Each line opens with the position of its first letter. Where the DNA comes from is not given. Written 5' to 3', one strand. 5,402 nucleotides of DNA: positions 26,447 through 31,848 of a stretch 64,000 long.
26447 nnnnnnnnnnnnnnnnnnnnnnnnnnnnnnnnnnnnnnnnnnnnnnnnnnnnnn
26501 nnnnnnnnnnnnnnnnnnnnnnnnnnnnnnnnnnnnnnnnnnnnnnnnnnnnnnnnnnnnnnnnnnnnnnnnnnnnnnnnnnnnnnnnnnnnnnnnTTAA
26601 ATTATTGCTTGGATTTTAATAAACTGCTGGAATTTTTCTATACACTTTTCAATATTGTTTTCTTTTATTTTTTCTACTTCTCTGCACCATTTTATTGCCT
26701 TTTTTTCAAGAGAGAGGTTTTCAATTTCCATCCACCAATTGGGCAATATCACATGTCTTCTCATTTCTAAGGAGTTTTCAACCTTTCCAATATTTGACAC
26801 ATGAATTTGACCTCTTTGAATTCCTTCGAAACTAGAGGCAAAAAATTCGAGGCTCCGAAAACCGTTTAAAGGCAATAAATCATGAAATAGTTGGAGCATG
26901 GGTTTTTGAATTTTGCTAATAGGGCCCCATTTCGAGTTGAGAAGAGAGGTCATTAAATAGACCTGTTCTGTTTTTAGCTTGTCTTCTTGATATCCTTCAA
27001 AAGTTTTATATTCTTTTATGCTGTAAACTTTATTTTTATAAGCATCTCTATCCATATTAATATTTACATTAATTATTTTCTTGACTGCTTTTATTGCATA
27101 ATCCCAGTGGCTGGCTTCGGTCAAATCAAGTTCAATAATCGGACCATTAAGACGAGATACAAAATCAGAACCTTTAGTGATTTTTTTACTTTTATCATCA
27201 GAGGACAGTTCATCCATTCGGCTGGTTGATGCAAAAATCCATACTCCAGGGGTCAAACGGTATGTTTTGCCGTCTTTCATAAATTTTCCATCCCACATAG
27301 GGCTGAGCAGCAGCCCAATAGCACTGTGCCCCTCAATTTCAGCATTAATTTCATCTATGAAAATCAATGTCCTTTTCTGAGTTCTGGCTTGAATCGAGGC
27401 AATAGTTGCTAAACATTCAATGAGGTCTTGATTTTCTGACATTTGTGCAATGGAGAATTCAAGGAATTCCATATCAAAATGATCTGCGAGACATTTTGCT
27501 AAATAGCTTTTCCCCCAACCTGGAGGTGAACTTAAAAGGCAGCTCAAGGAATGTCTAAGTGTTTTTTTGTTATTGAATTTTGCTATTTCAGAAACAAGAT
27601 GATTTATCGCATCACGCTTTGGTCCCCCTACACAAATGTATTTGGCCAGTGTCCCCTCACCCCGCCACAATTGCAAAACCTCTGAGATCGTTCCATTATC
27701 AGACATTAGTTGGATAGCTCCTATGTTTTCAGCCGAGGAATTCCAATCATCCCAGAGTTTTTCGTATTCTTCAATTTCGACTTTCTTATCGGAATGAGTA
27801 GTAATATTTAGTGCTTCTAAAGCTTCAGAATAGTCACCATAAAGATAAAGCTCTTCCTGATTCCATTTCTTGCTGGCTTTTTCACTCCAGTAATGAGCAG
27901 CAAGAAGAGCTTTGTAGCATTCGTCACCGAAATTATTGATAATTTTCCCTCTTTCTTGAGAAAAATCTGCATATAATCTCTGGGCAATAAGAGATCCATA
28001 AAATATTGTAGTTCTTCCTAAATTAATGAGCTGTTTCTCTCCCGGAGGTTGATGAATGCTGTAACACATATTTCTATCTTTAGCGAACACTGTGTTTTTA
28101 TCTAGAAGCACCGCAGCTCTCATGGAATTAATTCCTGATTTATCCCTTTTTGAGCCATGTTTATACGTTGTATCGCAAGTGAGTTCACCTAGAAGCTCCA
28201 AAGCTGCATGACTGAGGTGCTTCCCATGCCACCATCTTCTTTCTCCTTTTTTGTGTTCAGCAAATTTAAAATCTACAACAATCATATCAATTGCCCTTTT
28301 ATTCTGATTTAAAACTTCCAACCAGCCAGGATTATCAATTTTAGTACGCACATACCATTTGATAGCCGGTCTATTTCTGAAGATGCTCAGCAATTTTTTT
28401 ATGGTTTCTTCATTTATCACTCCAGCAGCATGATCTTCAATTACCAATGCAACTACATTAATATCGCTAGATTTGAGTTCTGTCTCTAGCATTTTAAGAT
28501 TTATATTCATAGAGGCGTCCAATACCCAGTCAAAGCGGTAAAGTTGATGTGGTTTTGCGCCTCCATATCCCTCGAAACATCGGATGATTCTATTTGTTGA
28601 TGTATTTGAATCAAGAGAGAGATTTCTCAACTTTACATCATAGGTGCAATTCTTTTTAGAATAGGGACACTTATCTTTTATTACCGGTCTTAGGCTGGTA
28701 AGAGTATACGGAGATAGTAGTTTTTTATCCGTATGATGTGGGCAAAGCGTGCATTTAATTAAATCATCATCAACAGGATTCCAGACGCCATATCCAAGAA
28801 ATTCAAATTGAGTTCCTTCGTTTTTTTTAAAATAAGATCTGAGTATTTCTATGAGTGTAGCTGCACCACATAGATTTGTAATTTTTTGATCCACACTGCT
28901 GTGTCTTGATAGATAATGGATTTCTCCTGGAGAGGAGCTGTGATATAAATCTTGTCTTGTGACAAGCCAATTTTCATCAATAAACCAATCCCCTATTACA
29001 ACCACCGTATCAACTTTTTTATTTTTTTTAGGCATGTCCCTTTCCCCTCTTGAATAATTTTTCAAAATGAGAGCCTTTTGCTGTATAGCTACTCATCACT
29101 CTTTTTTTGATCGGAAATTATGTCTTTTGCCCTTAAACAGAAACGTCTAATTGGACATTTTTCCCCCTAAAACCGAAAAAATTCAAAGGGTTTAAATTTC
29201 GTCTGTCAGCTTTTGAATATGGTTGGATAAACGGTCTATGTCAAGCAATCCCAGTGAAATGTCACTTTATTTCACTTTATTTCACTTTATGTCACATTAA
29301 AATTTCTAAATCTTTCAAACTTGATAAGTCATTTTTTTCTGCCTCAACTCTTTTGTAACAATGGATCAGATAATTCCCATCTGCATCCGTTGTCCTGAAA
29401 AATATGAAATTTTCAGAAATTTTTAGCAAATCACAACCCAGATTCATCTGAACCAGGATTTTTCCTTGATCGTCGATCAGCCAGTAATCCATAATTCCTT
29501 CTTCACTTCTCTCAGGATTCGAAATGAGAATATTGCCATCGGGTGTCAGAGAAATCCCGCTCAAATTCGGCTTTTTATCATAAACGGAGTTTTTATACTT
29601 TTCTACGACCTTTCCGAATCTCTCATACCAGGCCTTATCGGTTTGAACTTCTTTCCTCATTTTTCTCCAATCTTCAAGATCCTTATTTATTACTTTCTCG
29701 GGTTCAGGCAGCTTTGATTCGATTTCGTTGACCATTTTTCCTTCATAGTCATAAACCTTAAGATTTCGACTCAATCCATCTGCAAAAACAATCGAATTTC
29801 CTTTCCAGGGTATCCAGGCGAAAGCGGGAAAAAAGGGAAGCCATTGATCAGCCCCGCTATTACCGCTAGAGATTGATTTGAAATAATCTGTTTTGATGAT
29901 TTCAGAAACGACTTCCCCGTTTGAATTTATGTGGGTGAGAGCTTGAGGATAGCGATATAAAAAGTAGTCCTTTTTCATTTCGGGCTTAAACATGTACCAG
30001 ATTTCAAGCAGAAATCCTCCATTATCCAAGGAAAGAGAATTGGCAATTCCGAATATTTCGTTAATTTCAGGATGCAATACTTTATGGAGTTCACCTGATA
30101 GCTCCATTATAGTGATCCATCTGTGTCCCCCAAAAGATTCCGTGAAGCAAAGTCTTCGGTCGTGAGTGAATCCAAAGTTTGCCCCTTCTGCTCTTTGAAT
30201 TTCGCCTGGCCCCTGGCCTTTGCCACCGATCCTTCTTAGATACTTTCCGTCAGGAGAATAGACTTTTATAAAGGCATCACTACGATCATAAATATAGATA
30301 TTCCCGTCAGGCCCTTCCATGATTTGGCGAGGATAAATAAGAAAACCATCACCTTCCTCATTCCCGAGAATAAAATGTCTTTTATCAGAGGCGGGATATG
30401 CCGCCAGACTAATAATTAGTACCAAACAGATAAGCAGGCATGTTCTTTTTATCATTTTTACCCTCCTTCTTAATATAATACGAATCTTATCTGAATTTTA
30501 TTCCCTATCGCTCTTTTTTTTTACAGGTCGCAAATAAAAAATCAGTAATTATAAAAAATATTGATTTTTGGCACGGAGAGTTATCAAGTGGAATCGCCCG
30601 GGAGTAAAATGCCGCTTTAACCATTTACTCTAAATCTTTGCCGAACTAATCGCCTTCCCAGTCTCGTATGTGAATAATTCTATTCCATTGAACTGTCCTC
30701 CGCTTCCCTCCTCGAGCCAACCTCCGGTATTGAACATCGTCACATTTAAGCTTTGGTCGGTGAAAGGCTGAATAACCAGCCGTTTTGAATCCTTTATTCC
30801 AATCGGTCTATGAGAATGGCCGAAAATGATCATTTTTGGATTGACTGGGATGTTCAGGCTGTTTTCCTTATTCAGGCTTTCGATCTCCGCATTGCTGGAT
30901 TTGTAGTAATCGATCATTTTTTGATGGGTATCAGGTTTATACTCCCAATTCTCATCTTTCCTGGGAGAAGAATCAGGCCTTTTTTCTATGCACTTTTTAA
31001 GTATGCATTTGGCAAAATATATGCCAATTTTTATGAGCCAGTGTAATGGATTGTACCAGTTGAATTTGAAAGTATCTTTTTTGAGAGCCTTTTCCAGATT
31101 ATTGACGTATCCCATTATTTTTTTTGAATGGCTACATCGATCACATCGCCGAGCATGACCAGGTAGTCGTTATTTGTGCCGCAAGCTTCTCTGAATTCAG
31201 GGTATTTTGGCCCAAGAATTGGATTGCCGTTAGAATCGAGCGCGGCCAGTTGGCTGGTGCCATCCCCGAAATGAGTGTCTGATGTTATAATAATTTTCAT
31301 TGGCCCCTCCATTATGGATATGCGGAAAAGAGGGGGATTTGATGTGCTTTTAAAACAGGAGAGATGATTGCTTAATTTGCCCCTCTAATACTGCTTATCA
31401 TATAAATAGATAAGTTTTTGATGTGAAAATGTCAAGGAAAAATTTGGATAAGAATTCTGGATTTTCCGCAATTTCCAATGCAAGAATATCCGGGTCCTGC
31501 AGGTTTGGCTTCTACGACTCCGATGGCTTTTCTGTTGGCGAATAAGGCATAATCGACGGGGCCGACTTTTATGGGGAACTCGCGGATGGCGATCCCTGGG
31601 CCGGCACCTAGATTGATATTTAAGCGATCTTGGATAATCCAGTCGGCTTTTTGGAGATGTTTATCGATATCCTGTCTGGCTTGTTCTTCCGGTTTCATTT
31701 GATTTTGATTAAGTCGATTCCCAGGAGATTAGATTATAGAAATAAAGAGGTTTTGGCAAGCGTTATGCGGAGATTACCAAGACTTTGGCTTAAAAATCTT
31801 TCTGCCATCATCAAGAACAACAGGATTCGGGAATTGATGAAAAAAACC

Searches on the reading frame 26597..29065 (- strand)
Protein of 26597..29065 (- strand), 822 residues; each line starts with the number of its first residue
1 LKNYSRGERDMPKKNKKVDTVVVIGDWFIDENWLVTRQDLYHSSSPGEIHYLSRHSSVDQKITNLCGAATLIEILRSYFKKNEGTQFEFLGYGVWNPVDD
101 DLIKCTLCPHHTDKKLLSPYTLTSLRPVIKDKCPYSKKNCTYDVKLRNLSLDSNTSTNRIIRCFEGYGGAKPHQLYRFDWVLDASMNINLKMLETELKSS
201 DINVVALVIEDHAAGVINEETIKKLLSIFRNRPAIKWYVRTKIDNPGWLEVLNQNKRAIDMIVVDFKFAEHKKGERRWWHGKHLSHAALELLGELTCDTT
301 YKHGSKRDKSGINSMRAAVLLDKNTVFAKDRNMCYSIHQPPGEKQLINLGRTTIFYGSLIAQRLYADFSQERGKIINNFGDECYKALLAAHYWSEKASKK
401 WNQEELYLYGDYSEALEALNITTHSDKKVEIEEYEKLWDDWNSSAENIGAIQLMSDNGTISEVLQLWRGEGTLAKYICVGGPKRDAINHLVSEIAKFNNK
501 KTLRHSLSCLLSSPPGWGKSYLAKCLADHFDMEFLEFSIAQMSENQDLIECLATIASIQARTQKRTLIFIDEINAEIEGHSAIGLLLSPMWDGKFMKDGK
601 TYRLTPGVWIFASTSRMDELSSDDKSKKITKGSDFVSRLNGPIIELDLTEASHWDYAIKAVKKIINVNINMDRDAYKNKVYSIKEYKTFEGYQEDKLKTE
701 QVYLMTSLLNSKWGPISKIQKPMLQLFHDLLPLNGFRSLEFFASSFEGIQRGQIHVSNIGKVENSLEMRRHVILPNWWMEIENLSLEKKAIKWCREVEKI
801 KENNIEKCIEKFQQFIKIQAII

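Call 11: search_protein_families(library=pfam, proteins=[window:26597-29065:-], max_evalue=0.01)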
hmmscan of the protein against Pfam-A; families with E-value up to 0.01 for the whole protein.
window:26597-29065:- (822 aa): 4 families
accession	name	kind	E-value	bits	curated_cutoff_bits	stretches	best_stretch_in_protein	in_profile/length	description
PF00004.35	AAA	-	2.8e-09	37.9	21.2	1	510-622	2-116/131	ATPase family associated with various cellular activities (AAA)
PF05496.18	RuvB_N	-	0.00022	21.5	27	1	508-574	35-94/159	Holliday junction DNA helicase RuvB P-loop domain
PF15989.10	DUF4768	-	0.0069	16.8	27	0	370-425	30-86/88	Domain of unknown function (DUF4768)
PF13173.12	AAA_14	-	0.0099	16.3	27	0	517-575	13-73/129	AAA domain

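Call 72: search_protein_families(library=padloc, proteins=[window:26597-29065:-], max_evalue=0.001)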
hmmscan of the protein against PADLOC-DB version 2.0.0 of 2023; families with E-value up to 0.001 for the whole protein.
window:26597-29065:- (822 aa): 0 families

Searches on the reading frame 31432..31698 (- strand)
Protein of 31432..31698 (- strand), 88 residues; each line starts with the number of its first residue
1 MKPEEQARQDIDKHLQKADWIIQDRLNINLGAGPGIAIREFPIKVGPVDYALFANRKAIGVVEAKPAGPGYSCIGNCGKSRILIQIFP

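Call 11: search_protein_families(library=pfam, proteins=[window:31432-31698:-], max_evalue=0.01)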
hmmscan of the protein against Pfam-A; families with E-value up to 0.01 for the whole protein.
window:31432-31698:- (88 aa): 1 family
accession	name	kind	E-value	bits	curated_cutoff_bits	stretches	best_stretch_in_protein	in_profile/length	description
PF04313.20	HSDR_N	-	0.0026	18.1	25.1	0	46-67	126-147/198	Type I restriction enzyme R protein N terminus (HSDR_N)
